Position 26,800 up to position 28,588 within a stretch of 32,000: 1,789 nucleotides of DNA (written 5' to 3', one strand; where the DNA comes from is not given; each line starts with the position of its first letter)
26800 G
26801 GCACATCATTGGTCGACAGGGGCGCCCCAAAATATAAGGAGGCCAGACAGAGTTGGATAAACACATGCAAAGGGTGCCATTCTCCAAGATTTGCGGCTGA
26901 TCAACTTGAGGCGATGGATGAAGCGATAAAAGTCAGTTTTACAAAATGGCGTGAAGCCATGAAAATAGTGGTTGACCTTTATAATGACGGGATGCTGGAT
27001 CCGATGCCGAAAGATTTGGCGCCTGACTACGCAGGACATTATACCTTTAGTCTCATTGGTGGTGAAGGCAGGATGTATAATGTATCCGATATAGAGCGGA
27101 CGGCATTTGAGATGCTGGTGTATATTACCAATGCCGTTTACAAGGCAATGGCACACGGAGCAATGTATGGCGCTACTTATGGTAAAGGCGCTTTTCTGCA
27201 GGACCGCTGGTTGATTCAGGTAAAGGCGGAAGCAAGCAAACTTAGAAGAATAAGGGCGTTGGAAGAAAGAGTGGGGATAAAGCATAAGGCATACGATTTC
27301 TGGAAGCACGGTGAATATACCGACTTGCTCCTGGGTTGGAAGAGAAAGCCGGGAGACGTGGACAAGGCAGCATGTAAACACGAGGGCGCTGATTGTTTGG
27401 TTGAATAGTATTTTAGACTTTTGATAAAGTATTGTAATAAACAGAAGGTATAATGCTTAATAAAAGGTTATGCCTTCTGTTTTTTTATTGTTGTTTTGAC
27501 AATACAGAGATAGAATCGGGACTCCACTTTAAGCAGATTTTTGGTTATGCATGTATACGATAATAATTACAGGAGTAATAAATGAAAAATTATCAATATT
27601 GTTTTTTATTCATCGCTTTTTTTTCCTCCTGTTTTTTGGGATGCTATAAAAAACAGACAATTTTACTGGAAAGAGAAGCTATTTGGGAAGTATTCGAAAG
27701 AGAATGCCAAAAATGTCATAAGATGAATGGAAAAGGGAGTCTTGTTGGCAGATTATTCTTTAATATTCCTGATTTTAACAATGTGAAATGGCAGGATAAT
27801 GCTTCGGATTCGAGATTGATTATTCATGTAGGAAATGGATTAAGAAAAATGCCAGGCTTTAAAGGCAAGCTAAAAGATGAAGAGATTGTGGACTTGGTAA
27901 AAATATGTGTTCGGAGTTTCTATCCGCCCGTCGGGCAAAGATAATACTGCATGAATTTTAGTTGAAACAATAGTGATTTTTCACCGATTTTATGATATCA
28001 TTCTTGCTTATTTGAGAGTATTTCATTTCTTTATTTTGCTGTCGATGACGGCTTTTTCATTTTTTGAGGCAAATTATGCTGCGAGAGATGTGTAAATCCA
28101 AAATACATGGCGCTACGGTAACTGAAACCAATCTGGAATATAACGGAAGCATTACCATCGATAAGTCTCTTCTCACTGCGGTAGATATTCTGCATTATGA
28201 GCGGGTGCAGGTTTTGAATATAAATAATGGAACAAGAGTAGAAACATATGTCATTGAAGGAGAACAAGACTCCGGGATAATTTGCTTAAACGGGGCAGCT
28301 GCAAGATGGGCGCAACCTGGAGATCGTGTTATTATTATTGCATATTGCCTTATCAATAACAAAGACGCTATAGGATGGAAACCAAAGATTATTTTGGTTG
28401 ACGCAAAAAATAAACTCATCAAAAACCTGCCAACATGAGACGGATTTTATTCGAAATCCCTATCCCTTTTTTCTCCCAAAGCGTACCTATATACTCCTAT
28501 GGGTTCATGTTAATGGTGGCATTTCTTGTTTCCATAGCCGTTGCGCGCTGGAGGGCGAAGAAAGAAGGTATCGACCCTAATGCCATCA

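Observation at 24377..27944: Exported HAO-family octaheme cytochrome in a cassette with four small cytoplasmic genes (DUF1858, two cupins, DUF2249) and a cytochrome c lipoprotein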

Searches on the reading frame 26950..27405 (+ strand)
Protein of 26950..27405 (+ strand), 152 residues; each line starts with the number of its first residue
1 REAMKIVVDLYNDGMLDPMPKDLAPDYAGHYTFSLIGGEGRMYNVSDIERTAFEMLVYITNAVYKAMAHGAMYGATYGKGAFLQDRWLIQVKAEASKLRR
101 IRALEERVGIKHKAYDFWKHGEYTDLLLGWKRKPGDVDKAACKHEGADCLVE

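Call 50: search_solved_structures(query=window:26950-27405:+, show_alignments=5, max_evalue=1)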
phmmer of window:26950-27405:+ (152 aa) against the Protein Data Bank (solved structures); distinct sequences matched with E-value up to 1: 6.
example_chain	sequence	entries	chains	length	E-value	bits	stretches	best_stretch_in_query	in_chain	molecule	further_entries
4n4j_A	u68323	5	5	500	3.3e-52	179.9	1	1-140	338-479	hydroxylamine oxidoreductase | Similar to hydroxylamine oxidoreductase hao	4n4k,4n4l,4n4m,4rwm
6t5e_A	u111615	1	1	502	3.1e-48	167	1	1-140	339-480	Hydroxylamine oxidoreductase-like protein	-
6hif_G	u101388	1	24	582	4.4e-33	117.8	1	1-129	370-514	Hydrazine dehydrogenase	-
1rzw_A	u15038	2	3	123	0.16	15.3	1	66-116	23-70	Protein AF2095(GR4) | Peptidyl-tRNA hydrolase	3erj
4fas_A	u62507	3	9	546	0.49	13.7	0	2-109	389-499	Hydroxylamine oxidoreductase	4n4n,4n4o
6m0p_A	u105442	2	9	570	0.53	13.6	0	2-109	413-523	Aerobic hydroxylamine oxidoreductase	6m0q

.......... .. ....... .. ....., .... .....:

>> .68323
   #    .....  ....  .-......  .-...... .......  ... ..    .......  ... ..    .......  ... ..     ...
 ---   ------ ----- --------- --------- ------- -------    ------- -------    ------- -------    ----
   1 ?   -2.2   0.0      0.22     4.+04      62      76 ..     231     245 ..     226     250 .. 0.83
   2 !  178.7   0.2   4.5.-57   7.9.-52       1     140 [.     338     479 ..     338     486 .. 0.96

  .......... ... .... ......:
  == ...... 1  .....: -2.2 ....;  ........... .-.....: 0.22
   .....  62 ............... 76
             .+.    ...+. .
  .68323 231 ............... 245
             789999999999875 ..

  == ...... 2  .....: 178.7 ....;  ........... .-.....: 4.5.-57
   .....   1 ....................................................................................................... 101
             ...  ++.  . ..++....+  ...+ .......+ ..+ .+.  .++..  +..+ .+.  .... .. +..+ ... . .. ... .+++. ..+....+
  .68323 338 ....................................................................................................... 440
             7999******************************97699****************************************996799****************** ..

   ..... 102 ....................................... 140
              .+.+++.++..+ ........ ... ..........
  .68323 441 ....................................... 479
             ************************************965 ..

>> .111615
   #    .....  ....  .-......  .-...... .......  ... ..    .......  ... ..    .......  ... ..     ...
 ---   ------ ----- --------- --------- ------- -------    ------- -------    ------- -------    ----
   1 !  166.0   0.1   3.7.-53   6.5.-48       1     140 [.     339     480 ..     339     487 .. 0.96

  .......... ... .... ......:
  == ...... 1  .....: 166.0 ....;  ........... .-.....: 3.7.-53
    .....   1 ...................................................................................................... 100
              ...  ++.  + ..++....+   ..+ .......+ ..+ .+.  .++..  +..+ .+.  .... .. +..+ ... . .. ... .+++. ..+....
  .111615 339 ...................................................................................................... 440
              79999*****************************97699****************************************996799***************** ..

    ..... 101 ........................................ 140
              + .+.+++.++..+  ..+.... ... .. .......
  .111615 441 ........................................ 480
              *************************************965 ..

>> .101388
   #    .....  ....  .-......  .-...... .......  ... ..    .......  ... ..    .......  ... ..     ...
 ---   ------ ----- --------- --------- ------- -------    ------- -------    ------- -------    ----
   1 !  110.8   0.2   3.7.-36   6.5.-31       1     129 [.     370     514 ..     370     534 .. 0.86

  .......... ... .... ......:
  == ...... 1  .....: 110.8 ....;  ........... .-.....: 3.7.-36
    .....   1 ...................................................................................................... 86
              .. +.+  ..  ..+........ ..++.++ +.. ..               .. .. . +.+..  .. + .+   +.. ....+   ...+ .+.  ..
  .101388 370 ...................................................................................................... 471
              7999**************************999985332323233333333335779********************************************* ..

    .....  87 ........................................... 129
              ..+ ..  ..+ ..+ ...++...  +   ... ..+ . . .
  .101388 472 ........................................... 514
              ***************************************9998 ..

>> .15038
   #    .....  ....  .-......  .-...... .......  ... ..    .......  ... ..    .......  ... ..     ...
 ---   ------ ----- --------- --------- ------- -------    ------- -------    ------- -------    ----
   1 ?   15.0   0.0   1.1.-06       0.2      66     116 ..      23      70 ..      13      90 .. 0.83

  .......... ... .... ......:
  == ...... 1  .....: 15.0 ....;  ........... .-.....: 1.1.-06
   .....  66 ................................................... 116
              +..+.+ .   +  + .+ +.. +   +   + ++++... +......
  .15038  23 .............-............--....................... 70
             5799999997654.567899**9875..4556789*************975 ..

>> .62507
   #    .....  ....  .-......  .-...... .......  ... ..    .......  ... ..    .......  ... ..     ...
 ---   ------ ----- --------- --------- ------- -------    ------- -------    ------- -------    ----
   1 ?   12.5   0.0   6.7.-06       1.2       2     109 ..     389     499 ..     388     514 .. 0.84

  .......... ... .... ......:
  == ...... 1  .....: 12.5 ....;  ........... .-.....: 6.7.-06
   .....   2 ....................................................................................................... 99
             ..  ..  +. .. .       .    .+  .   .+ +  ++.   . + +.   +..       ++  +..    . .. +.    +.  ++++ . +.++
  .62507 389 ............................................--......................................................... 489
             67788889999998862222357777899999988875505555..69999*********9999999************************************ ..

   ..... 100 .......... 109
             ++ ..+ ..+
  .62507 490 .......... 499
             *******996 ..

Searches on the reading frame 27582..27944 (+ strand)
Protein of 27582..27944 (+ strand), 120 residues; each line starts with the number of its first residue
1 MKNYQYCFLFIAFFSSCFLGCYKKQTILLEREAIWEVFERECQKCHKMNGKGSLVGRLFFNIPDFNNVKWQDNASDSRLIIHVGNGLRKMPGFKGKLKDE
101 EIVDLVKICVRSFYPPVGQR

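Call 3: search_protein_families(library=pfam, proteins=[window:27582-27944:+], max_evalue=0.1)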
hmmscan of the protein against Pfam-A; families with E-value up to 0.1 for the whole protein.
window:27582-27944:+ (120 aa): 2 families
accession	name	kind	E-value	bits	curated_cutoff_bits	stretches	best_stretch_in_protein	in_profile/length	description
PF13442.11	Cytochrome_CBB3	-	2.9e-10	40.8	27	1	33-106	5-65/68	Cytochrome C oxidase, cbb3-type, subunit III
PF00034.26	Cytochrom_C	-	2.2e-05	26.1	21.3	1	36-106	6-83/90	Cytochrome c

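Call 4: search_protein_families(library=ncbifam, proteins=[window:27582-27944:+], max_evalue=0.1)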
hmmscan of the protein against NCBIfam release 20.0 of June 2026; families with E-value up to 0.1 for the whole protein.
window:27582-27944:+ (120 aa): 7 families
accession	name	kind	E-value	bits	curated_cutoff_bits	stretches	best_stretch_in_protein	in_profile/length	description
NF045930.1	Cytc6PetJCyano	equivalog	3.4e-07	30.2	135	1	24-105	21-98/110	cytochrome c6 PetJ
TIGR00782.1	ccoP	equivalog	0.0016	17.8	179.95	1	36-107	208-276/285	cytochrome-c oxidase, cbb3-type subunit III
NF011054.0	PRK14486.1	equivalog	0.0035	16.9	447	1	36-107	220-285/294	putative bifunctional cbb3-type cytochrome c oxidase subunit II/cytochrome c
NF050122.1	bc1_QcrC_actin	exception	0.0042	16.4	200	0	36-60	141-165/253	cytochrome bc1 complex diheme cytochrome c subunit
TIGR02603.1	CxxCH_TIGR02603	domain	0.014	15.4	68.15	1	37-56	9-28/134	putative heme-binding domain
NF052248.1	SorU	equivalog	0.029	14.6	100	1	41-105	12-68/72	SorU family sulfite dehydrogenase c-type cytochrome subunit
NF045774.1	cytochro_C551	exception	0.041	13.9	118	1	34-102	42-99/110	cytochrome c551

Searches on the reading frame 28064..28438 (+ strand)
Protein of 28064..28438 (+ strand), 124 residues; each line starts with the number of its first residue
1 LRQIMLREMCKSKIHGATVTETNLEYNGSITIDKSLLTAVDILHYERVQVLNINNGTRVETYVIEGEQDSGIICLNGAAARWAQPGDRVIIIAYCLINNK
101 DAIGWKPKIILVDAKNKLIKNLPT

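Call 3: search_protein_families(library=pfam, proteins=[window:28064-28438:+], max_evalue=0.1)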
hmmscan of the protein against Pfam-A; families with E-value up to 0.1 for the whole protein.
window:28064-28438:+ (124 aa): 1 family
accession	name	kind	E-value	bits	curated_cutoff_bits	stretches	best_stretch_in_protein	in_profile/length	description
PF02261.22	Asp_decarbox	-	1.6e-49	167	25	1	5-118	1-114/115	Aspartate decarboxylase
